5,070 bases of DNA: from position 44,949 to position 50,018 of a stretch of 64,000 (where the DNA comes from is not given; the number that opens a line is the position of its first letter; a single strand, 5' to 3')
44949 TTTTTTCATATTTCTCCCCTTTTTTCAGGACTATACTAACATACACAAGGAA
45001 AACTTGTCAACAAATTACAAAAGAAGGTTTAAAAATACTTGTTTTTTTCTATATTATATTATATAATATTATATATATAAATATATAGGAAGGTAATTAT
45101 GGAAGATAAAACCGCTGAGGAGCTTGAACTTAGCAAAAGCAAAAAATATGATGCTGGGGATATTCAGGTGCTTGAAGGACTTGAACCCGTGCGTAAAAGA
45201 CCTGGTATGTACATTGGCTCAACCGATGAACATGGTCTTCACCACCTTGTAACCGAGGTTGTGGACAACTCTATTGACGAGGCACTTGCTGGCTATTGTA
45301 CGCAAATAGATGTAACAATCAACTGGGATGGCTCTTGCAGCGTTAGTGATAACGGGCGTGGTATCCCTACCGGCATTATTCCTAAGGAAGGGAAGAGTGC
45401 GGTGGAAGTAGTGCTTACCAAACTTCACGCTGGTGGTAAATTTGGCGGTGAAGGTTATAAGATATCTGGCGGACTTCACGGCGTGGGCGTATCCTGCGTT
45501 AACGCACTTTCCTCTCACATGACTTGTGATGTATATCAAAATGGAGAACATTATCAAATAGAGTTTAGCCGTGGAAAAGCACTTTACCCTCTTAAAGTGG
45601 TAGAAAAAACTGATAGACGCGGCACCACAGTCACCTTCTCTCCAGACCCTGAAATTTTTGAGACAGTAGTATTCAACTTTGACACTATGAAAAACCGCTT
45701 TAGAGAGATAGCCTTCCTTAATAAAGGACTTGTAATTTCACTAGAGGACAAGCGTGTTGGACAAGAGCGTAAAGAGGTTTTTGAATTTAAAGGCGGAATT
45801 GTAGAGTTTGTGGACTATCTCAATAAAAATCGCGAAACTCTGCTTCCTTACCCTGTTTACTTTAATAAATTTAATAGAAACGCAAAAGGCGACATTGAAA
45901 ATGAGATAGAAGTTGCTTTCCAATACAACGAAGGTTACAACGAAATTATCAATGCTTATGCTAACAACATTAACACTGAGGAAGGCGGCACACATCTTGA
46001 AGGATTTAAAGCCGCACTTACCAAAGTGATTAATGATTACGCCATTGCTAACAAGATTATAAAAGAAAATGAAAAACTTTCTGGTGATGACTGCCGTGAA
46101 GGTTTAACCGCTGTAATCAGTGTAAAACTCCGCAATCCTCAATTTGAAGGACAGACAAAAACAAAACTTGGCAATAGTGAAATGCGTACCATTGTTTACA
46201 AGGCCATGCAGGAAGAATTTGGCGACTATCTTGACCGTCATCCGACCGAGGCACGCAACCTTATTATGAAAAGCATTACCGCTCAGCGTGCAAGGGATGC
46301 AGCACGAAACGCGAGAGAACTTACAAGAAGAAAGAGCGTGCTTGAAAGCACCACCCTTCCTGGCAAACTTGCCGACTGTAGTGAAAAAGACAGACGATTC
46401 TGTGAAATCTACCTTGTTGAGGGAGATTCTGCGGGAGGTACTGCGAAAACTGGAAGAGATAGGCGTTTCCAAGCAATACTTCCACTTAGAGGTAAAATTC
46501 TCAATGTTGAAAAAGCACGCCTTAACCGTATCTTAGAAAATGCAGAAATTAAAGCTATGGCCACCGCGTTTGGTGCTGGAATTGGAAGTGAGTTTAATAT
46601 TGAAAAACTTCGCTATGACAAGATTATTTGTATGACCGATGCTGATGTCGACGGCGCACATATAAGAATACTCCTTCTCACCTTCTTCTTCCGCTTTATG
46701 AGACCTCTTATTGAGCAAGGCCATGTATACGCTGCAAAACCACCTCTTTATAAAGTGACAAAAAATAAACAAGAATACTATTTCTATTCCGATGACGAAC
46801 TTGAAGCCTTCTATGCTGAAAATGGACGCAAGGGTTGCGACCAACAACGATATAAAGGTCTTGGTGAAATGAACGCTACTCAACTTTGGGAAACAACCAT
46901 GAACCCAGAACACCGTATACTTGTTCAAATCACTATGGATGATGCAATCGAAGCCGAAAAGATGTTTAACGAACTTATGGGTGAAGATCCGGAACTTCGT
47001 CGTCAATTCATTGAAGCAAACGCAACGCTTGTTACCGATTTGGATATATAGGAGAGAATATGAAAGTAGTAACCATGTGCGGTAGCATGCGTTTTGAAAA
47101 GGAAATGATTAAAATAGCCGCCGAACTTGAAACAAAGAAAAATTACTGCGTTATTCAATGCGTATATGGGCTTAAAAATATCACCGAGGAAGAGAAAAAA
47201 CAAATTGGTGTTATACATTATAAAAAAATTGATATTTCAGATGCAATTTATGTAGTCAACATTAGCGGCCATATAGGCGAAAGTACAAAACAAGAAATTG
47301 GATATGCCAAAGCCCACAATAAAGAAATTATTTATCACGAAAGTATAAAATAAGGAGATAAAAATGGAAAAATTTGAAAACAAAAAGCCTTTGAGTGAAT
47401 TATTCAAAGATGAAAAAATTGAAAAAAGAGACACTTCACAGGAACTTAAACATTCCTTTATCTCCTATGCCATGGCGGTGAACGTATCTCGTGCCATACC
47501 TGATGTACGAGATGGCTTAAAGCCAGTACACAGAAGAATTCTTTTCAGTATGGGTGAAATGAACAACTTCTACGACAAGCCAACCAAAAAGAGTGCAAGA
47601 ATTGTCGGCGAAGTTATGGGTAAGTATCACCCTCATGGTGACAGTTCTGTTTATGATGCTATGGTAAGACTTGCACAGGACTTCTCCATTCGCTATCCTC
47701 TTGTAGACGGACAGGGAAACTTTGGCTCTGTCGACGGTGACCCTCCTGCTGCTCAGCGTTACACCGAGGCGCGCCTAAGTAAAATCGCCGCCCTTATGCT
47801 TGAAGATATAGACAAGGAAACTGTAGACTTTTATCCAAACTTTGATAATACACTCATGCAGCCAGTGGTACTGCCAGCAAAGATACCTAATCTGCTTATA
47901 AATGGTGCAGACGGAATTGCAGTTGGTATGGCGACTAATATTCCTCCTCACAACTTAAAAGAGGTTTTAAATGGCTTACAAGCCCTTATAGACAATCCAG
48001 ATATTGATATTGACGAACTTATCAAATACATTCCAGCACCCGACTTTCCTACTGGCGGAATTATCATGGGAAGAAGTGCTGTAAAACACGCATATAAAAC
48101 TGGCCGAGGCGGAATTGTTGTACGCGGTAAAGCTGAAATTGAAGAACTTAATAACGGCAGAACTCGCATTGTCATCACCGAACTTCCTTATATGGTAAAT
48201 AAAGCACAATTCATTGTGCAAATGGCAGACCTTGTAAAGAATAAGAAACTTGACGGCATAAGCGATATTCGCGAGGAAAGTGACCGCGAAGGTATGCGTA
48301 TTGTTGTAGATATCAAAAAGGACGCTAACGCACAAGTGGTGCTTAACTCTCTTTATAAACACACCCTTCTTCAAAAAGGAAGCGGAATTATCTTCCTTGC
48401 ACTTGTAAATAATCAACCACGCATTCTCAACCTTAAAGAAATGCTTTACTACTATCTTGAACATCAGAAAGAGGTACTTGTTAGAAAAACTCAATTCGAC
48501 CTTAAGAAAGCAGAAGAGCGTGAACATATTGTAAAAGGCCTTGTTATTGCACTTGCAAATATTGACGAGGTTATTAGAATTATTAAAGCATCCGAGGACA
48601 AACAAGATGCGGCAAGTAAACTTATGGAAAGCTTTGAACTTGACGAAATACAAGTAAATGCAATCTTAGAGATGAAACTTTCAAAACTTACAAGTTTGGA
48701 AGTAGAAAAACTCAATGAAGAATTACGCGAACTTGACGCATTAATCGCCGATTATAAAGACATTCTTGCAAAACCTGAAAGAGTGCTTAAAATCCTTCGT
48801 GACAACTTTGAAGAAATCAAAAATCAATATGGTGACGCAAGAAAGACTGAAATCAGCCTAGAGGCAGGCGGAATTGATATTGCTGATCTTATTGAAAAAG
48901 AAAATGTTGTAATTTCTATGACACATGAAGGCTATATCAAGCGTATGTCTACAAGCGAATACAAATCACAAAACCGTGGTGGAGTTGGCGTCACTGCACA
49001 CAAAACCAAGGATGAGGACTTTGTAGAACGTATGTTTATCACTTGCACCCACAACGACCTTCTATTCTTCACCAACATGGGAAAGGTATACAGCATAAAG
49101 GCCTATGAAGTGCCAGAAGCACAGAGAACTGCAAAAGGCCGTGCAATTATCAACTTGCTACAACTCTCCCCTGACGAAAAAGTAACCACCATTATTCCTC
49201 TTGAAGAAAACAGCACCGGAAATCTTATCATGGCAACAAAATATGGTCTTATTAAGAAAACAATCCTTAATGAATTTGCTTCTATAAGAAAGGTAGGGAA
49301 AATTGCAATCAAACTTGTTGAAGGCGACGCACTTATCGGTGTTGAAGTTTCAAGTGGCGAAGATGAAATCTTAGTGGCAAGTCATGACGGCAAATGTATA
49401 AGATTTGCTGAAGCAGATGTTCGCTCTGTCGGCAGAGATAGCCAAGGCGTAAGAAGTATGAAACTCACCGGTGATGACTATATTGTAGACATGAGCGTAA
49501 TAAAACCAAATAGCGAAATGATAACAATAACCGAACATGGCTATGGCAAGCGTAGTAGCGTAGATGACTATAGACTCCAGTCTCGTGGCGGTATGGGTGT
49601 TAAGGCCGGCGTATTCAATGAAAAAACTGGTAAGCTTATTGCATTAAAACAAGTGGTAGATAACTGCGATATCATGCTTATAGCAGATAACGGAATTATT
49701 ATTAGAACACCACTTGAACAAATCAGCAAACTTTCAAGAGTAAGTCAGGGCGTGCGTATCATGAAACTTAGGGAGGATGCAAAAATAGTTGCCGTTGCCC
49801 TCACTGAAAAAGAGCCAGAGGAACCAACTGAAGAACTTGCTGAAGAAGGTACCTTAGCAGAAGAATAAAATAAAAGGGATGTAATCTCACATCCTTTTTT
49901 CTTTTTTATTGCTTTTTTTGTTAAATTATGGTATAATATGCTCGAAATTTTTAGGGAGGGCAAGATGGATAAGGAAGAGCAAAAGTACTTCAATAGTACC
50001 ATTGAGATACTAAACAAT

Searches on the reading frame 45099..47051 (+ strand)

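Call 62: search_protein_families(library=pfam, proteins=[window:45099-47051:+])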
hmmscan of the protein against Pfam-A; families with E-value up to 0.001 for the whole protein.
window:45099-47051:+ (650 aa): 4 families
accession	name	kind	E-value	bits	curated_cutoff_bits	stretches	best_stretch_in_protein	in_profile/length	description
PF00204.31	DNA_gyraseB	-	2.7e-57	193.5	27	1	233-407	1-172/173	DNA gyrase B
PF00986.26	DNA_gyraseB_C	-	3.2e-28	98.1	29.8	1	578-639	2-63/63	DNA gyrase B subunit, carboxyl terminus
PF01751.28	Toprim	-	2.2e-18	66.7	23.1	1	436-546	1-94/96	Toprim domain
PF02518.31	HATPase_c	-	2.1e-16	60.8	26.4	1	43-184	2-109/111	Histidine kinase-, DNA gyrase B-, and HSP90-like ATPase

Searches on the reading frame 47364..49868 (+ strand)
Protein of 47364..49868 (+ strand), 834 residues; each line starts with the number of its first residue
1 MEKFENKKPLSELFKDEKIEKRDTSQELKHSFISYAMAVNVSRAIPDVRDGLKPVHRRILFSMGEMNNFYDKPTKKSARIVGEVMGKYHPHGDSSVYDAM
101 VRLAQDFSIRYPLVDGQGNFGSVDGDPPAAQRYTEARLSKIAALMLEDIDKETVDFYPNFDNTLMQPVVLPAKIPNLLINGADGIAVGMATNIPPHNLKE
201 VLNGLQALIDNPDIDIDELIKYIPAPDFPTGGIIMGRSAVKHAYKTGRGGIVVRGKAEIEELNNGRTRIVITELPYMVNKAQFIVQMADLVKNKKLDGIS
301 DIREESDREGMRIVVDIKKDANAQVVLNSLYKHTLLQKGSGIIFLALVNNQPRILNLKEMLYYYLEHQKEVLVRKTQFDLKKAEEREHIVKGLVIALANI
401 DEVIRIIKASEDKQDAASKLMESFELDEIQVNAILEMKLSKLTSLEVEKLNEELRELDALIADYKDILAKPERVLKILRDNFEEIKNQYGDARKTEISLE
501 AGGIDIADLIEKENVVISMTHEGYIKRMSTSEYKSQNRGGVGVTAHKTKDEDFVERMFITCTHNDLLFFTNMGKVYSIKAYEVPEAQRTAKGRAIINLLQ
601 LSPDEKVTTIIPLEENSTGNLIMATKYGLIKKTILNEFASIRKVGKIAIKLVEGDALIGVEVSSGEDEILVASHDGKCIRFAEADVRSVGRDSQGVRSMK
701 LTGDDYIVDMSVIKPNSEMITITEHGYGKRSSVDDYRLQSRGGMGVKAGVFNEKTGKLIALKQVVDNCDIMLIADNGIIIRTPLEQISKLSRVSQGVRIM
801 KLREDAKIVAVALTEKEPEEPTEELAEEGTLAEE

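Call 62: search_protein_families(library=pfam, proteins=[window:47364-49868:+])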
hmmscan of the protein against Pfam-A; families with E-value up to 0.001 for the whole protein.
window:47364-49868:+ (834 aa): 2 families
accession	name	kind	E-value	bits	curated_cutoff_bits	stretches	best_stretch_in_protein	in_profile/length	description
PF00521.26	DNA_topoisoIV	-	3.8e-167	557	31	1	43-482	1-431/432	DNA gyrase/topoisomerase IV, subunit A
PF03989.18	DNA_gyraseA_C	-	1.1e-67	223.6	27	6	769-814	2-47/48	DNA gyrase C-terminal domain, beta-propeller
